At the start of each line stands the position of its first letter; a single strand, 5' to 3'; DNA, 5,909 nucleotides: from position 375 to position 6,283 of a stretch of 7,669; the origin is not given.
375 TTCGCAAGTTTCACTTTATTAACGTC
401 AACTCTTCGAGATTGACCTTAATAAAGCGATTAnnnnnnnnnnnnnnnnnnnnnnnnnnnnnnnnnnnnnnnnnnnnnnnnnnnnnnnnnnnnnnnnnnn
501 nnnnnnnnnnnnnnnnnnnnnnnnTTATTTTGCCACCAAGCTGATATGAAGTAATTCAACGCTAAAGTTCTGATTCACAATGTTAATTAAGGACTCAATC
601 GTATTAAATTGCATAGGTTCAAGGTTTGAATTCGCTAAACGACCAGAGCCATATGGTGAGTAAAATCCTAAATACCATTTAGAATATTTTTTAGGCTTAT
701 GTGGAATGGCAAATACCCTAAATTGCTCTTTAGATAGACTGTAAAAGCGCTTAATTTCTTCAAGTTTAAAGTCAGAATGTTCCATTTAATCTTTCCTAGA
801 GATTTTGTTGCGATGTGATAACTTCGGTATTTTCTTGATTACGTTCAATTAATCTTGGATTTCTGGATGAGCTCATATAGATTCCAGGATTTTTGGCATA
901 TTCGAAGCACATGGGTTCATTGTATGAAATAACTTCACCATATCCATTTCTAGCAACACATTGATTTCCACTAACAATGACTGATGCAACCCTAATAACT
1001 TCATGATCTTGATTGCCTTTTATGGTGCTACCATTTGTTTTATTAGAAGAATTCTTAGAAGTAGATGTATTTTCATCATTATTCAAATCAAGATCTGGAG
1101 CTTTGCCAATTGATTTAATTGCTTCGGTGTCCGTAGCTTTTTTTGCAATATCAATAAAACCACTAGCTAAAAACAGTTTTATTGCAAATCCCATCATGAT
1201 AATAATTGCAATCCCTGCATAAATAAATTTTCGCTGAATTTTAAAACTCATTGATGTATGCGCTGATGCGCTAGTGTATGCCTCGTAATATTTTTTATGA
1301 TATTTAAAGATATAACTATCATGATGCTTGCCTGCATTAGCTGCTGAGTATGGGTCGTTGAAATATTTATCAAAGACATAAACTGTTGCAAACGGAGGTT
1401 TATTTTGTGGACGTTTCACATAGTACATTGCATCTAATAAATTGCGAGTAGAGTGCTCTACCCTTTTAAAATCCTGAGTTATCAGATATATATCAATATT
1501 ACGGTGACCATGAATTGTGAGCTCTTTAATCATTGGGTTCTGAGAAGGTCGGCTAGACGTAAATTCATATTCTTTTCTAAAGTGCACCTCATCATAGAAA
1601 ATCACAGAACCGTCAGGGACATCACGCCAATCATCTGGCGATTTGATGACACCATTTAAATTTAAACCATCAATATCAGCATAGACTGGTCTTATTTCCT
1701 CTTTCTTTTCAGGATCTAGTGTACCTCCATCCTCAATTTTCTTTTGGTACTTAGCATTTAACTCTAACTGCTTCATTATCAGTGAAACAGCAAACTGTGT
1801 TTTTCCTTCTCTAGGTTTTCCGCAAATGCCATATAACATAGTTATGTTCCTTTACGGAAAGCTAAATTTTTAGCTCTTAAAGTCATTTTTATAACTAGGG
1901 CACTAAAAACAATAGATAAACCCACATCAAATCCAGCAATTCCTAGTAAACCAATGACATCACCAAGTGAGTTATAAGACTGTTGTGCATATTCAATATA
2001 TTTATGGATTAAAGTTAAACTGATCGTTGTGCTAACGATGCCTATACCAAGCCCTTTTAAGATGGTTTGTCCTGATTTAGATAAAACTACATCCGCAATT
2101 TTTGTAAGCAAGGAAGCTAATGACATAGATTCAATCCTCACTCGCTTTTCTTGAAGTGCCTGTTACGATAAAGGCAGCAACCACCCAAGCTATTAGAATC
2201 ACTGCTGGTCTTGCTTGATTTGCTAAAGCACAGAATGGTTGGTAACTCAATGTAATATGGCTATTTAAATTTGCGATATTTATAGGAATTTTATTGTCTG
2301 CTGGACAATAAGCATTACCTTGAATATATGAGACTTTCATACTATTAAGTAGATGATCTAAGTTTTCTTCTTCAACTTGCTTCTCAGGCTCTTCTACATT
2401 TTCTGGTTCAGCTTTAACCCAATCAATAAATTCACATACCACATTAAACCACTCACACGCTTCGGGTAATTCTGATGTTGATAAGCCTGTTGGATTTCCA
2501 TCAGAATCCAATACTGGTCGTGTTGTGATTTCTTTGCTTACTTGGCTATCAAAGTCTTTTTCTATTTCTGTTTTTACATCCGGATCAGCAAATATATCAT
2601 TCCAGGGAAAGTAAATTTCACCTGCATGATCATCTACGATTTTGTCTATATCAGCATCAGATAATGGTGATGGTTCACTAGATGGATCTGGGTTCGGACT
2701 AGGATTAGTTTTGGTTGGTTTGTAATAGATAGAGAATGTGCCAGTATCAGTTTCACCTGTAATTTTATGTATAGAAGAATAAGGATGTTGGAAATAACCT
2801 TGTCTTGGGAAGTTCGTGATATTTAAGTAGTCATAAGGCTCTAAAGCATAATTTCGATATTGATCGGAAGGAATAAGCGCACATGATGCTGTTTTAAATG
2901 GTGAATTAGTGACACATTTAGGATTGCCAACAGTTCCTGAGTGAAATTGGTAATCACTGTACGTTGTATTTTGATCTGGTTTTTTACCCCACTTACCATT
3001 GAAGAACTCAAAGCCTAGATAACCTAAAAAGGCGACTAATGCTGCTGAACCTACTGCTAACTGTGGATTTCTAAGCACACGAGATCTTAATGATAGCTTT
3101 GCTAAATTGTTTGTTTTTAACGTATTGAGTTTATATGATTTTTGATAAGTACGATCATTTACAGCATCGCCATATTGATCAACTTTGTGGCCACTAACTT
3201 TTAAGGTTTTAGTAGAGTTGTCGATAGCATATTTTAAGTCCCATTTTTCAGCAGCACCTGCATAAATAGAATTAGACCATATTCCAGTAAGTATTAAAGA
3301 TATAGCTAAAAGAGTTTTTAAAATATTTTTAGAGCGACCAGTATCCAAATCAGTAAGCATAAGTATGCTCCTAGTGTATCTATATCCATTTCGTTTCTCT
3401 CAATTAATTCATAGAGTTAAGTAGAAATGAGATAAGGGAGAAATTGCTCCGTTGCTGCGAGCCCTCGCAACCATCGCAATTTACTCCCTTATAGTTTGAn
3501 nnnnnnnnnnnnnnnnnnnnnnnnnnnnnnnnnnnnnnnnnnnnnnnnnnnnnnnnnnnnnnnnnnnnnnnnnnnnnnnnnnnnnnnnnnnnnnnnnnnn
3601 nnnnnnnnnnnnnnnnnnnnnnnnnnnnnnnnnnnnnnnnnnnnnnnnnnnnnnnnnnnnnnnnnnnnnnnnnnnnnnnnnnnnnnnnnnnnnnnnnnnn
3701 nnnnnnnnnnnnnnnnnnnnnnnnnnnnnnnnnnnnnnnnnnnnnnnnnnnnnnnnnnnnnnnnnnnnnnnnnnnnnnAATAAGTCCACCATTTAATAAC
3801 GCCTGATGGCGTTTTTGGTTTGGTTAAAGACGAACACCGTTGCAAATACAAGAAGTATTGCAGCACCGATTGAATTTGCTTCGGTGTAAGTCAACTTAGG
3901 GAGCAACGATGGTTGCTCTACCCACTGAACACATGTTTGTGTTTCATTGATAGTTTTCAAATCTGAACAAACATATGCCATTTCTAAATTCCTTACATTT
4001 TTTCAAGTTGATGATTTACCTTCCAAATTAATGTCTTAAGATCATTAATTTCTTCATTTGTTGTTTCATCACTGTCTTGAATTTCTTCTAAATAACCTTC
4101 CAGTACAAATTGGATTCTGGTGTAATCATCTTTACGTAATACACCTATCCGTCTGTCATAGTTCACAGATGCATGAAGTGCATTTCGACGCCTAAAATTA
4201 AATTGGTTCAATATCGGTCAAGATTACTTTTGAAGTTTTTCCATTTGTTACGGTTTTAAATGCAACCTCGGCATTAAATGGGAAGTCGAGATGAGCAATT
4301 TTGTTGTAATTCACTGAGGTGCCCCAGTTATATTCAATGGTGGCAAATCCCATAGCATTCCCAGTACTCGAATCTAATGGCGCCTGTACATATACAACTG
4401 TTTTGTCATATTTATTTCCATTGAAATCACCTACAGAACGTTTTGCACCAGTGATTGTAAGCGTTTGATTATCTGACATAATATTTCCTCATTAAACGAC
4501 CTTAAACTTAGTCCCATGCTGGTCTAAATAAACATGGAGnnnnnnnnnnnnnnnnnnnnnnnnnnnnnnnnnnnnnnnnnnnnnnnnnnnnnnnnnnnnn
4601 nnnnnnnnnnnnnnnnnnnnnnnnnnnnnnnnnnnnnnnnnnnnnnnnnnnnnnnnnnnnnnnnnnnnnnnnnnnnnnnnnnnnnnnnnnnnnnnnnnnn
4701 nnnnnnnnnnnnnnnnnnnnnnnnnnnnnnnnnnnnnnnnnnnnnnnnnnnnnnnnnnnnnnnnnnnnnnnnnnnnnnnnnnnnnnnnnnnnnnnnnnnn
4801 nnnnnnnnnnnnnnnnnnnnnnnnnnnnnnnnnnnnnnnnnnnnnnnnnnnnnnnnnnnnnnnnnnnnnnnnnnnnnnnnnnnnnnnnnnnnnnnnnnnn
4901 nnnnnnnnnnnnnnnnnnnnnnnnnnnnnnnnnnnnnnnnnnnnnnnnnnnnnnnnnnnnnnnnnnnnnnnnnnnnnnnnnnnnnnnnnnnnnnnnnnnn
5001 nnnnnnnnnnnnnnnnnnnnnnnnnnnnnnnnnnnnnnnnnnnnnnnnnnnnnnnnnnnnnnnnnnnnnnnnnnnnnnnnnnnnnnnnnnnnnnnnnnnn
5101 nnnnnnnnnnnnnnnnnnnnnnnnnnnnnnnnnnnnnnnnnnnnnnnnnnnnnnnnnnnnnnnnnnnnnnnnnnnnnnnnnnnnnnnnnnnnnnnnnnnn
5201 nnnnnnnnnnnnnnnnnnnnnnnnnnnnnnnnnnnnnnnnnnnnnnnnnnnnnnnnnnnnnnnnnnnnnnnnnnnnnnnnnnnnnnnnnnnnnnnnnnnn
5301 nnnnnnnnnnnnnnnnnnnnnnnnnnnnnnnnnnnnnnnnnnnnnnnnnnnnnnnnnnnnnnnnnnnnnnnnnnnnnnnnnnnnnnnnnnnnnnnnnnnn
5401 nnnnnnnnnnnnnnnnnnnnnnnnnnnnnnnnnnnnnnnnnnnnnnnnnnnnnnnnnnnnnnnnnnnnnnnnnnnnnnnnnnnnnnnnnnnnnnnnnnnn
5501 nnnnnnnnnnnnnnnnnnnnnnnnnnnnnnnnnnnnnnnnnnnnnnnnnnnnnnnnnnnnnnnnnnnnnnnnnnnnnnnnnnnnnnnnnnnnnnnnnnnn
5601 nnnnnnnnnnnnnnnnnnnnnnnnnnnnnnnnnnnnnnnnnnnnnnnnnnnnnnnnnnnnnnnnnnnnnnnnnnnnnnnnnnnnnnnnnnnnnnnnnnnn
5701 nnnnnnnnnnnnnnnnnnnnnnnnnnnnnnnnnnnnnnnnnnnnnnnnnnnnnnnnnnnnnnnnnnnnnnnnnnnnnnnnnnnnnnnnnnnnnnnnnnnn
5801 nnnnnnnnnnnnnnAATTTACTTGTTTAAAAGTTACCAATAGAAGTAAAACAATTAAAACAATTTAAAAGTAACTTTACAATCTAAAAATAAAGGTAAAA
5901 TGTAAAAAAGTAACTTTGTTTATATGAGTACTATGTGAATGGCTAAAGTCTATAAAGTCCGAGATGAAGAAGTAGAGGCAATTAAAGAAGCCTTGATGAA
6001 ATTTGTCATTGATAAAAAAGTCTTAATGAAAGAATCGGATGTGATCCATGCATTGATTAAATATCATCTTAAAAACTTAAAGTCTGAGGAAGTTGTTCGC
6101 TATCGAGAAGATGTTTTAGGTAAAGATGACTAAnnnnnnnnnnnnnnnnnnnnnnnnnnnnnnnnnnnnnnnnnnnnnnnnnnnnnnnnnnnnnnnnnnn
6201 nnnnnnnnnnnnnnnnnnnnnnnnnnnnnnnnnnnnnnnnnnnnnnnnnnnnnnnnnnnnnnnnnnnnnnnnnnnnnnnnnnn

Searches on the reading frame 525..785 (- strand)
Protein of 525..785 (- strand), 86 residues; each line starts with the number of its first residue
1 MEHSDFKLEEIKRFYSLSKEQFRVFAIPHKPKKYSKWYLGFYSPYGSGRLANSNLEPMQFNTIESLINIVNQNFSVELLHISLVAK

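Call 4: search_protein_families(library=pfam, proteins=[window:525-785:-], max_evalue=0.1)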
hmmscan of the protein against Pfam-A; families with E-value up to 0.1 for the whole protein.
window:525-785:- (86 aa): 1 family
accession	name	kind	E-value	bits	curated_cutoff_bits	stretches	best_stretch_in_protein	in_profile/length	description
PF00647.24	EF1G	-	0.06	13.6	23.3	1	2-42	10-54/107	Elongation factor 1 gamma, conserved domain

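Call 5: search_protein_families(library=phrogs, proteins=[window:525-785:-], max_evalue=0.1)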
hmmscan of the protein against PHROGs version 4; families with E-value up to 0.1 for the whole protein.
window:525-785:- (86 aa): 1 family
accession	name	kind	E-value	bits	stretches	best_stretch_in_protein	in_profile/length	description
phrog_22833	-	unknown function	8.5e-21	75.2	1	1-81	6-86/90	-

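Call 6: search_protein_families(library=ncbifam, proteins=[window:525-785:-], max_evalue=0.1)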
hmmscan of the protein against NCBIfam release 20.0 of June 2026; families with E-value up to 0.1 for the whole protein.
window:525-785:- (86 aa): 0 families

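Call 7: search_protein_families(library=padloc, proteins=[window:525-785:-], max_evalue=0.1)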
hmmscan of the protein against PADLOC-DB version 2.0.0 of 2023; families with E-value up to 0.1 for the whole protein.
window:525-785:- (86 aa): 0 families

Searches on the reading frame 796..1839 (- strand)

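Call 4: search_protein_families(library=pfam, proteins=[window:796-1839:-], max_evalue=0.1)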
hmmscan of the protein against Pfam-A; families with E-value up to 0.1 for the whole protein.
window:796-1839:- (347 aa): 1 family
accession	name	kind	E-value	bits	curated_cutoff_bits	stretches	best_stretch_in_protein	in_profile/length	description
PF05707.18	Zot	-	6.4e-10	39.3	20.3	1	7-194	7-196/197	Zonular occludens toxin (Zot)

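Call 5: search_protein_families(library=phrogs, proteins=[window:796-1839:-], max_evalue=0.1)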
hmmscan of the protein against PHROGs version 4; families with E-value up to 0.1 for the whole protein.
window:796-1839:- (347 aa): 4 families
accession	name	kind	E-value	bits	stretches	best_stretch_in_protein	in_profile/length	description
phrog_197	-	moron, auxiliary metabolic gene and host takeover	6e-42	145.7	1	1-270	27-302/486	Zot-like toxin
phrog_1041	-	moron, auxiliary metabolic gene and host takeover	1.2e-12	49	1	47-269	46-301/420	CTXphi Zot-like toxin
phrog_11271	-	head and packaging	0.02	15.8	1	69-132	76-140/145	head morphogenesis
phrog_20922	-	head and packaging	0.022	14.7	1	73-142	75-141/318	head morphogenesis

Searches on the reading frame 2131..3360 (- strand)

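Call 4: search_protein_families(library=pfam, proteins=[window:2131-3360:-], max_evalue=0.1)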
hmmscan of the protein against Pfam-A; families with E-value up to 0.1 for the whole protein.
window:2131-3360:- (409 aa): 1 family
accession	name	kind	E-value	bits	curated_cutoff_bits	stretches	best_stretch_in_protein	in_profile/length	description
PF05616.18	Neisseria_TspB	-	5e-06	25.8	20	1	258-402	370-513/517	Neisseria meningitidis TspB protein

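Call 5: search_protein_families(library=phrogs, proteins=[window:2131-3360:-], max_evalue=0.1)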
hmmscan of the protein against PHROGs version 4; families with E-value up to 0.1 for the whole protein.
window:2131-3360:- (409 aa): 6 families
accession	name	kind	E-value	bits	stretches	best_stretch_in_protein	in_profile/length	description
phrog_7568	-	unknown function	7.9e-21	76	1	276-408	285-433/433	-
phrog_19149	-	unknown function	4.1e-20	73.4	1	288-401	284-396/403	-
phrog_20131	-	unknown function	6.6e-19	68.9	1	282-403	283-400/403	-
phrog_13221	-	unknown function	1.3e-08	35.6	1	350-408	373-427/427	-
phrog_4352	-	unknown function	2e-06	28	1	315-401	389-476/479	-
phrog_7187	-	unknown function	1.8e-05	25.2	1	216-401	401-526/527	-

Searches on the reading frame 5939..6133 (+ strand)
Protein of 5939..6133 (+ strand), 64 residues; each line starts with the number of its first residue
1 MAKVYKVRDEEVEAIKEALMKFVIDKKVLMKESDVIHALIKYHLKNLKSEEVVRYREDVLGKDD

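Call 4: search_protein_families(library=pfam, proteins=[window:5939-6133:+], max_evalue=0.1)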
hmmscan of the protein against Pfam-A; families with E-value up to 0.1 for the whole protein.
window:5939-6133:+ (64 aa): 2 families
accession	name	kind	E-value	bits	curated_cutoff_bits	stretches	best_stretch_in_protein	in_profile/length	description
PF01531.22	Glyco_transf_11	-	0.035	13.8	23.9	1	15-57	68-110/298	Glycosyl transferase family 11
PF08860.15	DUF1827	-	0.046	14.4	23.4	0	4-30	53-80/92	Domain of unknown function (DUF1827)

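Call 5: search_protein_families(library=phrogs, proteins=[window:5939-6133:+], max_evalue=0.1)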
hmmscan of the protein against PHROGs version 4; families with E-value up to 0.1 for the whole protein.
window:5939-6133:+ (64 aa): 2 families
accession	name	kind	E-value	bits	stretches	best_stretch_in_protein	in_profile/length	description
phrog_5219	-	unknown function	6e-25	88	1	1-63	1-63/63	-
phrog_5642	-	unknown function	0.0084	17.1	1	2-47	6-55/68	-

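Call 6: search_protein_families(library=ncbifam, proteins=[window:5939-6133:+], max_evalue=0.1)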
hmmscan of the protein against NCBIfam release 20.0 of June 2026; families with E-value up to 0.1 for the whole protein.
window:5939-6133:+ (64 aa): 0 families

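Call 7: search_protein_families(library=padloc, proteins=[window:5939-6133:+], max_evalue=0.1)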
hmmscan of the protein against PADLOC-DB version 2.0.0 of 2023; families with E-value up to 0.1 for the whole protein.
window:5939-6133:+ (64 aa): 0 families

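Call 90: search_solved_structures(query=window:5939-6133:+, max_evalue=10)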
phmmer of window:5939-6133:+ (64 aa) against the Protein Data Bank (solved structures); distinct sequences matched with E-value up to 10: 0.

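Call 110: predict_structure(protein=window:5939-6133:+)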
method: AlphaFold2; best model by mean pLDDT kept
length: 64 residues; sequences in the alignment: 1
mean_pLDDT: 64.0   pTM: 0.34
mean pLDDT of the five models: 64.0, 60.8, 60.2, 58.2, 57.4
residues with pLDDT >= 90: 0; 70-90: 18; 50-70: 41; < 50: 5
segments of 3 or more residues with pLDDT < 50: 1-4
pLDDT, mean of each block of 10 residues (from residue 1): 54 73 67 68 66 62 52
secondary structure, 60 per line:
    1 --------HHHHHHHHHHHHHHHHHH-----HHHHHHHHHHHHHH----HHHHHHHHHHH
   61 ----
elements in order: H9-26 H32-45 H50-60
